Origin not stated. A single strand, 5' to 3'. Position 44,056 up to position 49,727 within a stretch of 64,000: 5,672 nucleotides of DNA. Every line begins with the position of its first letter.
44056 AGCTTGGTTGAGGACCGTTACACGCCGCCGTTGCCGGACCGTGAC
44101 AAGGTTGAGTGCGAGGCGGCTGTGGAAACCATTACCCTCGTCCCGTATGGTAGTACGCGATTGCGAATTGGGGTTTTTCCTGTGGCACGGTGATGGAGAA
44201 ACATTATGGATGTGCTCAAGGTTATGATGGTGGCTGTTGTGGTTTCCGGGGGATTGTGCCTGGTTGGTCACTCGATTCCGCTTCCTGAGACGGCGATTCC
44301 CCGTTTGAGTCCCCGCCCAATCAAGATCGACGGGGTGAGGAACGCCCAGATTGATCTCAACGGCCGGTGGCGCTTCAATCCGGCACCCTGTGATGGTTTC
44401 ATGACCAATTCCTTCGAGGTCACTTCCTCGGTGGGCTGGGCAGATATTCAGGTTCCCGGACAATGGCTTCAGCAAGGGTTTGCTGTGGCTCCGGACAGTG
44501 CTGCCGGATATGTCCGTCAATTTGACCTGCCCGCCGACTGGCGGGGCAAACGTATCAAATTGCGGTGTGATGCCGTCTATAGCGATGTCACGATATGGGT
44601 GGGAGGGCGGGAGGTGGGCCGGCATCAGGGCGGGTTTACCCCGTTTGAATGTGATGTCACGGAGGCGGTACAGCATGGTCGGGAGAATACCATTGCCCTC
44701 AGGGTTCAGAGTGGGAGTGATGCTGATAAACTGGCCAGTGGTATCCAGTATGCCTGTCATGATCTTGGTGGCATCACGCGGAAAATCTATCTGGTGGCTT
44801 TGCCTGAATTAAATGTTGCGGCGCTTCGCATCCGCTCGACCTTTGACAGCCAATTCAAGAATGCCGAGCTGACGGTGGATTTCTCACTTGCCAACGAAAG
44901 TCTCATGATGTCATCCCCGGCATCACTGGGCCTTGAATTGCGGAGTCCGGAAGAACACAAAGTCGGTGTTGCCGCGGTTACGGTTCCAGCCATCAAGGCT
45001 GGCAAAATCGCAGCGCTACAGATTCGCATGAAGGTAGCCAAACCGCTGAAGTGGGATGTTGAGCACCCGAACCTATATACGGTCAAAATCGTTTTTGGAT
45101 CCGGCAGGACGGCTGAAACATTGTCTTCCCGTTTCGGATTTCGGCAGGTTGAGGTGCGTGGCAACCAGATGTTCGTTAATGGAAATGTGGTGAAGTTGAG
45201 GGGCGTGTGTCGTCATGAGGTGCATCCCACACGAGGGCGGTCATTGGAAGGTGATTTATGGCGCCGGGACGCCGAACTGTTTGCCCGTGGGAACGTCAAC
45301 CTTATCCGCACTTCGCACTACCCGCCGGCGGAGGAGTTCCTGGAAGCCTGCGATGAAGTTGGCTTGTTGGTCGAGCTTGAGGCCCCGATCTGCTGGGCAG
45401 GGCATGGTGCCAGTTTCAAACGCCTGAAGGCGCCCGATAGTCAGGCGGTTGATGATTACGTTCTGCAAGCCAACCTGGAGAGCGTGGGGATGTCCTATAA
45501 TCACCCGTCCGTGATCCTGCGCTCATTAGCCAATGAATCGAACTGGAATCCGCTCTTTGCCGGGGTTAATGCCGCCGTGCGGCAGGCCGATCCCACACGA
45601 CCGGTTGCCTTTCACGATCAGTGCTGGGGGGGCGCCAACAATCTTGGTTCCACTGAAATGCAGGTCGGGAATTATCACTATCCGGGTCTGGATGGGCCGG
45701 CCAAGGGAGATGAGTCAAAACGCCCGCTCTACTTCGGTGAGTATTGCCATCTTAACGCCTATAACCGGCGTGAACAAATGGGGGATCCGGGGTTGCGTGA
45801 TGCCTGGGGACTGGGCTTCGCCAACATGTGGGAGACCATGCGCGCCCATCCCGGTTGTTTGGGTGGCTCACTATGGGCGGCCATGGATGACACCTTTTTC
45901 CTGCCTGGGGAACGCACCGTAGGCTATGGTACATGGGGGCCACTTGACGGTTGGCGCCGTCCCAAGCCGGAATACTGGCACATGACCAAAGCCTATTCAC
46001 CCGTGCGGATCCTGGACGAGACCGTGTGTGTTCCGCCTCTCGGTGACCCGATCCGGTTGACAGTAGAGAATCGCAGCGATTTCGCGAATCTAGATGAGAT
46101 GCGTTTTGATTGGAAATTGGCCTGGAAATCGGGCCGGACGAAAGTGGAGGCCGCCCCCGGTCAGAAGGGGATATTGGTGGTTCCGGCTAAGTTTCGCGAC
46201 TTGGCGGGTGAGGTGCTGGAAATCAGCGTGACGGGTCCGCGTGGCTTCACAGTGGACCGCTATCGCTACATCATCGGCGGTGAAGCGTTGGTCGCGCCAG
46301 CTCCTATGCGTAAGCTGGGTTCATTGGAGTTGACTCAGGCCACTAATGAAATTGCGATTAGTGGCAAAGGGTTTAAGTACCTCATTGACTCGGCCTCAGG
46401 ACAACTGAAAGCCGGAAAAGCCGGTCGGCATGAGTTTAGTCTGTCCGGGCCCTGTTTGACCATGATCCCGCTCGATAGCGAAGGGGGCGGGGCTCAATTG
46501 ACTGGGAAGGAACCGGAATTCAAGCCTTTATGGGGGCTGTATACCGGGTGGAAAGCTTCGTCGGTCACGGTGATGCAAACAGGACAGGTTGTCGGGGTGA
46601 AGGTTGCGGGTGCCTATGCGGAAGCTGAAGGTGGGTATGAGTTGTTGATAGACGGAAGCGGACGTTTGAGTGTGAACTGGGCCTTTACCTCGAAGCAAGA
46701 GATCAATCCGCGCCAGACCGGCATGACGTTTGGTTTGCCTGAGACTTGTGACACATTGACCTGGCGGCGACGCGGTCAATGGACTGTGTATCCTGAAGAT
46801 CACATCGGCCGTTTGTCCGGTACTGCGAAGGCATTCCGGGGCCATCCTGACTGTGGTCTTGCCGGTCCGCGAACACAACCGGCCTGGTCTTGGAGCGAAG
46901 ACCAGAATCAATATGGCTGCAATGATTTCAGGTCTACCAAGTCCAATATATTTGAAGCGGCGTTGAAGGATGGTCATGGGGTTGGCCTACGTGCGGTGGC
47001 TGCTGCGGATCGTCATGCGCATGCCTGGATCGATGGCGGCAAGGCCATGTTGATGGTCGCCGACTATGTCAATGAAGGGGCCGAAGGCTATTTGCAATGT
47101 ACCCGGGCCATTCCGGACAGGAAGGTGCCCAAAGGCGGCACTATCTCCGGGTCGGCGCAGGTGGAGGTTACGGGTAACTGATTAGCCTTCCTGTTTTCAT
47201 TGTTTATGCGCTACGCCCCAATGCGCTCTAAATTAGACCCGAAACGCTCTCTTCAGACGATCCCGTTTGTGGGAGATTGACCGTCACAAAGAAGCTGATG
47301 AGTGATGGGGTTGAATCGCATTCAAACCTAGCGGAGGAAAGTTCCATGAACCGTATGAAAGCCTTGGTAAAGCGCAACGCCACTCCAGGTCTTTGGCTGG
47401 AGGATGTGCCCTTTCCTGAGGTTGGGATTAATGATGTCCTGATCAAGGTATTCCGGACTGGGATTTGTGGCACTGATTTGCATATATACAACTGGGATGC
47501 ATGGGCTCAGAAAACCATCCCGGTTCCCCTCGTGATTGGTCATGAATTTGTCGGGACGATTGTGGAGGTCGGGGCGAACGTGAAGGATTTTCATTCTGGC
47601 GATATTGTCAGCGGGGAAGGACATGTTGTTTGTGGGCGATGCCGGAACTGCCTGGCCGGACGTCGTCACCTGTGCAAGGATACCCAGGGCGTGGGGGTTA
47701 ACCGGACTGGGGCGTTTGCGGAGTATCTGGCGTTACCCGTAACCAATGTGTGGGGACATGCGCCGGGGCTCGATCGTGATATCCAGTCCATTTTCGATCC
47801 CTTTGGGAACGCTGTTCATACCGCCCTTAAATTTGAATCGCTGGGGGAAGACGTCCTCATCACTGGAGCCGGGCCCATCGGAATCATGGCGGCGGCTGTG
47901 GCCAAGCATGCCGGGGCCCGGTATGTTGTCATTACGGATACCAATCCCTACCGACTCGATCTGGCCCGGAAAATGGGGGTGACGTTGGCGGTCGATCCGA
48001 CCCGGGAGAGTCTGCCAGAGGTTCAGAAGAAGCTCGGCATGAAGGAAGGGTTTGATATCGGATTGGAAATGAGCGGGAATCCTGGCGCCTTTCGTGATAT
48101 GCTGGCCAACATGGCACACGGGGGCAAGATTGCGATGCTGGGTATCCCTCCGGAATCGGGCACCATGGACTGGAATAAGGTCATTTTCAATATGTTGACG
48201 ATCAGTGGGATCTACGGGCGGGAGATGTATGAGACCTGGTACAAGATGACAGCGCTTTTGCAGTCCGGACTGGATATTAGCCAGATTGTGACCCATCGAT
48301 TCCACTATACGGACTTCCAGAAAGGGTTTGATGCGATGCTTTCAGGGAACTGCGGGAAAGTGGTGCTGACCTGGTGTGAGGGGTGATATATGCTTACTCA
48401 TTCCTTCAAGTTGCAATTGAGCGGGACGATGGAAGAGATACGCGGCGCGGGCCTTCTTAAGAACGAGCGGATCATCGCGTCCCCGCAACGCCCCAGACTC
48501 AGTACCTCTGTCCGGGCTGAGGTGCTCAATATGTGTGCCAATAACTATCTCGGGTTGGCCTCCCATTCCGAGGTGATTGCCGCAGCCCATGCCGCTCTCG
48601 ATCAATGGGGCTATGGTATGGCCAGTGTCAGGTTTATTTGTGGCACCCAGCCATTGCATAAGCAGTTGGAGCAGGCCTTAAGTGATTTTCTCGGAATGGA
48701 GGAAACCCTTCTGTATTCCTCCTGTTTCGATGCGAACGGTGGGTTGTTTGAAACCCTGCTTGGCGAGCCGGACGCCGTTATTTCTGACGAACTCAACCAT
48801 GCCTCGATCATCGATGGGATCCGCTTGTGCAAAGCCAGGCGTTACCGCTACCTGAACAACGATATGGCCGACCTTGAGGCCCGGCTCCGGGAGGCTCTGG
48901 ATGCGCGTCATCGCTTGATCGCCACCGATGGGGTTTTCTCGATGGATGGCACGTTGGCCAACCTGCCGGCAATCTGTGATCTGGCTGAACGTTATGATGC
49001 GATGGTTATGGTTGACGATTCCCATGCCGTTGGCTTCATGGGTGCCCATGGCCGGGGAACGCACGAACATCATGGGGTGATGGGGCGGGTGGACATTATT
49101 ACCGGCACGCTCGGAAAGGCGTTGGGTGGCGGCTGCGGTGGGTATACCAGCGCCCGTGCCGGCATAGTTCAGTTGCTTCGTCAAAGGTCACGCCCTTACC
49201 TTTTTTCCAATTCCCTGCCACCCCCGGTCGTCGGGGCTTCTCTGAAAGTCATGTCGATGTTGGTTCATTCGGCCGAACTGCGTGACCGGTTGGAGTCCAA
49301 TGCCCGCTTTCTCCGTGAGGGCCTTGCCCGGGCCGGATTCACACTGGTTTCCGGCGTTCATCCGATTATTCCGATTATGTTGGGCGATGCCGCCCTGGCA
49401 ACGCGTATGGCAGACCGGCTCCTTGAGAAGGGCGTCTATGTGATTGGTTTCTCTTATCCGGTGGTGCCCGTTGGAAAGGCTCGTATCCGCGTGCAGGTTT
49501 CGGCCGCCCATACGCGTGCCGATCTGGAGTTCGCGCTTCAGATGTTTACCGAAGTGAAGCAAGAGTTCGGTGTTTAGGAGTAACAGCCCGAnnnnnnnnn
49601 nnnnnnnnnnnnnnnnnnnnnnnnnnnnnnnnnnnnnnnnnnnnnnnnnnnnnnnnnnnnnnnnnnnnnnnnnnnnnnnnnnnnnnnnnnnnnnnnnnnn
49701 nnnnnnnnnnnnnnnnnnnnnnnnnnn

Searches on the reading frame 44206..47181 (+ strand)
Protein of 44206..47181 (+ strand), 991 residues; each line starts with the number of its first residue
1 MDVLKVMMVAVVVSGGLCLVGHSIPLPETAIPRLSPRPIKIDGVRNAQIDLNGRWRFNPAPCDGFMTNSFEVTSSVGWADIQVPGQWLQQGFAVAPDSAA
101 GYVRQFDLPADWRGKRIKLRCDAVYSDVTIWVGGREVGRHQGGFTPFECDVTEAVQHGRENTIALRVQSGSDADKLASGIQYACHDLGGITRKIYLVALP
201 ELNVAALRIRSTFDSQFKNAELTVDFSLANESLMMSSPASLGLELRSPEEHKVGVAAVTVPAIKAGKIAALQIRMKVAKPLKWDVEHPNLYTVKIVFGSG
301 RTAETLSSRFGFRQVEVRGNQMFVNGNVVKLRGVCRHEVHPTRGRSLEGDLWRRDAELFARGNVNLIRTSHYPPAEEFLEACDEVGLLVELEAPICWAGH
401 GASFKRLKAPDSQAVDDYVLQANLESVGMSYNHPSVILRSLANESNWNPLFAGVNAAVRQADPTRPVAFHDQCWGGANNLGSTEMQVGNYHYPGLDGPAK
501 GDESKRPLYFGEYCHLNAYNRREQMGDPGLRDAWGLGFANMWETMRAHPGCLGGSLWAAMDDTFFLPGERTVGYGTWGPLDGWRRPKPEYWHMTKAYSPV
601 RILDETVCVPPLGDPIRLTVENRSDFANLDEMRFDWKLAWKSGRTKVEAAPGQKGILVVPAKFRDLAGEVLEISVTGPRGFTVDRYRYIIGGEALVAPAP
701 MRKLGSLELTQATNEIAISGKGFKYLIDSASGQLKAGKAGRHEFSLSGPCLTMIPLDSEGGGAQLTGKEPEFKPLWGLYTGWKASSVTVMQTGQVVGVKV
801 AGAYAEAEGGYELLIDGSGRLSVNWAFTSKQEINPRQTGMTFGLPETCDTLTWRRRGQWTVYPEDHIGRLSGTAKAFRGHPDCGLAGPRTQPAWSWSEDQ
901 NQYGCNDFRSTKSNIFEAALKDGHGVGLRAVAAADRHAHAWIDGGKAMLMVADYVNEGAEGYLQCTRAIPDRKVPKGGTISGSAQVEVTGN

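Call 14: search_protein_families(library=pfam, proteins=[window:44206-47181:+], max_evalue=0.001)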
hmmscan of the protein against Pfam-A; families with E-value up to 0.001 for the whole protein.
window:44206-47181:+ (991 aa): 5 families
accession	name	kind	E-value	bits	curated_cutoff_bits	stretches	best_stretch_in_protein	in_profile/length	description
PF02836.23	Glyco_hydro_2_C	-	3e-34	119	21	1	315-482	1-173/302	Glycosyl hydrolases family 2, TIM barrel domain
PF02837.24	Glyco_hydro_2_N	-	6.5e-17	62.4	28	1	79-200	32-169/169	Glycosyl hydrolases family 2, sugar binding domain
PF00703.27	Glyco_hydro_2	-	3.1e-11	44.4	23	1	204-313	3-109/109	Glycosyl hydrolases family 2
PF22666.2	Glyco_hydro_2_N2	-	5e-07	30.4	27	1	99-173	49-123/167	Glycosyl hydrolase 2 galactose-binding domain-like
PF02929.23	Bgal_small_N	-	8.9e-05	22.7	25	1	719-866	1-142/248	Beta galactosidase small chain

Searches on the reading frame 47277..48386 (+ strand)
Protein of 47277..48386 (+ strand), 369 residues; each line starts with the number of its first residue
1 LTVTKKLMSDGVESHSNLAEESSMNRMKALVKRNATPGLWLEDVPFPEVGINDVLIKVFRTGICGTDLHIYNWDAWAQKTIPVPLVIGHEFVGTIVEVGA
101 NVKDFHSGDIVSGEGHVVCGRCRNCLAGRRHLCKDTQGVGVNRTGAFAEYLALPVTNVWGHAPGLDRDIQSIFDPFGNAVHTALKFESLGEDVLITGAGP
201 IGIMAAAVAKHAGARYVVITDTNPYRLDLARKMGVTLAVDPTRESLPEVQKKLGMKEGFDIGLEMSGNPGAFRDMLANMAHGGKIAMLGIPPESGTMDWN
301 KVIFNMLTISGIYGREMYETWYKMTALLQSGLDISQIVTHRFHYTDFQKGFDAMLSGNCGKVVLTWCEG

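Call 14: search_protein_families(library=pfam, proteins=[window:47277-48386:+], max_evalue=0.001)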
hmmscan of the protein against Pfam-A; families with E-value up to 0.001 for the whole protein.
window:47277-48386:+ (369 aa): 3 families
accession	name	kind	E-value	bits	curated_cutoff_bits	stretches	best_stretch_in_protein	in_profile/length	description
PF00107.32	ADH_zinc_N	-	2.9e-27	95.6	31.8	1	200-329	1-128/129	Zinc-binding dehydrogenase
PF08240.17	ADH_N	-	7.4e-27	94.1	23.5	1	52-159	3-100/104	Alcohol dehydrogenase GroES-like domain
PF16912.11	Glu_dehyd_C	-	1.4e-09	38.2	34.9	1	182-352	23-199/211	Glucose dehydrogenase C-terminus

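Call 74: search_protein_families(library=ncbifam, proteins=[window:47277-48386:+], max_evalue=0.00001)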
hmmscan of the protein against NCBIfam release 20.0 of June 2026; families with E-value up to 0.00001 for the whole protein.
window:47277-48386:+ (369 aa): 20 families
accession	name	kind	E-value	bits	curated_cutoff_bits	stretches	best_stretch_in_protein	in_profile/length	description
NF003808.0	PRK05396.1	equivalog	2.2e-174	579.2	380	1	27-366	1-340/341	L-threonine 3-dehydrogenase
TIGR00692.1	tdh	equivalog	5.7e-148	492.5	458.35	1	29-366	1-340/340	L-threonine 3-dehydrogenase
NF041097.1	keto_inos_dh_IolM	equivalog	1.3e-60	205.1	450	1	32-364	33-387/389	scyllo-inosose 3-dehydrogenase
NF007489.0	PRK10083.1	equivalog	1.7e-44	152.2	376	1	39-366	12-337/339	Zn-dependent oxidoreductase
NF010344.0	PRK13771.1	subfamily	1.5e-39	135.9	349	1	27-364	1-331/334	putative alcohol dehydrogenase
NF007375.0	PRK09880.1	equivalog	1.3e-38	132.6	469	1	52-349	28-325/344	L-idonate 5-dehydrogenase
TIGR03451.1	mycoS_dep_FDH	equivalog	9.2e-33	113.5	512.9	2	28-138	3-109/358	S-(hydroxymethyl)mycothiol dehydrogenase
NF007642.0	PRK10309.1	equivalog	1e-32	113.8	550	1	27-271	1-242/347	galactitol-1-phosphate 5-dehydrogenase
TIGR03366.1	HpnZ_proposed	hypoth_equivalog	4.1e-32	111.6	328.1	1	52-313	6-279/315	putative phosphonate catabolism associated alcohol dehydrogenase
NF041172.1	AcrlCoa_red_Thmprot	equivalog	3.3e-31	108.5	500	1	27-364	1-332/334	acryloyl-CoA reductase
TIGR03989.1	Rxyl_3153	subfamily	2.1e-30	106.2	440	2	35-135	10-107/370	NDMA-dependent alcohol dehydrogenase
NF006940.0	PRK09422.1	equivalog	7.9e-30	104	344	1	27-311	1-282/338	alcohol dehydrogenase AdhP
TIGR02819.1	fdhA_non_GSH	equivalog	3.1e-27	95.2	636.95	2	53-150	38-128/397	formaldehyde dehydrogenase, glutathione-independent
TIGR02818.1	adh_III_F_hyde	equivalog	8.1e-26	90.9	543.95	2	28-143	3-118/368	S-(hydroxymethyl)glutathione dehydrogenase/class III alcohol dehydrogenase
NF047908.1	AldhRedAhr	equivalog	4.4e-25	88.3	470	1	24-312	1-283/335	NADPH-dependent aldehyde reductase Ahr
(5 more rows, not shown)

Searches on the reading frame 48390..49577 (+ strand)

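Call 14: search_protein_families(library=pfam, proteins=[window:48390-49577:+], max_evalue=0.001)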
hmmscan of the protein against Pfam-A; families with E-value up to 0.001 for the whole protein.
window:48390-49577:+ (395 aa): 2 families
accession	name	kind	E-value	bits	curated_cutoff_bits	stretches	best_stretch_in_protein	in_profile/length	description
PF00155.27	Aminotran_1_2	-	3.2e-63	214.5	19.7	1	44-384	2-359/361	Aminotransferase class I and II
PF02120.21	Flg_hook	-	0.0007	19.8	29.8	0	289-320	41-72/85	Flagellar hook-length control protein FliK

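Call 74: search_protein_families(library=ncbifam, proteins=[window:48390-49577:+], max_evalue=0.00001)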
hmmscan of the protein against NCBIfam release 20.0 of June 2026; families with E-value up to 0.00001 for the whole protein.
window:48390-49577:+ (395 aa): 12 families
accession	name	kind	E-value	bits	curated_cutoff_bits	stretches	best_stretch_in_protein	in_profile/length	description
NF005394.0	PRK06939.1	equivalog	1.6e-190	633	460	1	4-395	3-396/397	glycine C-acetyltransferase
TIGR01822.1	2am3keto_CoA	equivalog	5.6e-189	628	493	1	8-395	3-392/393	glycine C-acetyltransferase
TIGR01825.1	gly_Cac_T_rel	subfamily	1e-128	429.3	535.4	1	13-394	4-383/385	BioF/Kbl family PLP-dependent acyltransferase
TIGR00858.1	bioF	equivalog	1.5e-109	366.1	426.45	1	27-385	6-363/365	8-amino-7-oxononanoate synthase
NF047600.1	SerpalmtaseCFB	equivalog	1e-92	310.9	640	1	12-392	13-391/395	serine palmitoyltransferase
NF047599.1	SerpalmtaseBetaP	equivalog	1.6e-89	300.3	500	1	43-394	43-394/394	serine palmitoyltransferase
TIGR01821.1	5aminolev_synth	equivalog_domain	3.9e-86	289.5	338.55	1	42-392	44-396/402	5-aminolevulinate synthase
NF047603.1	SerpalmtaseAlphaP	equivalog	4.7e-74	249.4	670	1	45-394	47-397/399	serine palmitoyltransferase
NF005526.0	PRK07179.1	equivalog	2.1e-57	194.5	428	1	43-392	54-398/407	alpha-hydroxyketone-type quorum-sensing autoinducer synthase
NF005697.0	PRK07505.1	subfamily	3.4e-43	147.8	342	1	38-392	43-401/405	hypothetical protein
NF004608.1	PRK05937.1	equivalog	1.9e-26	92.7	399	1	75-390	41-346/366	8-amino-7-oxononanoate synthase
NF000586.1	PRK00011.1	subfamily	2.8e-08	32.9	335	1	143-323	125-301/404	serine hydroxymethyltransferase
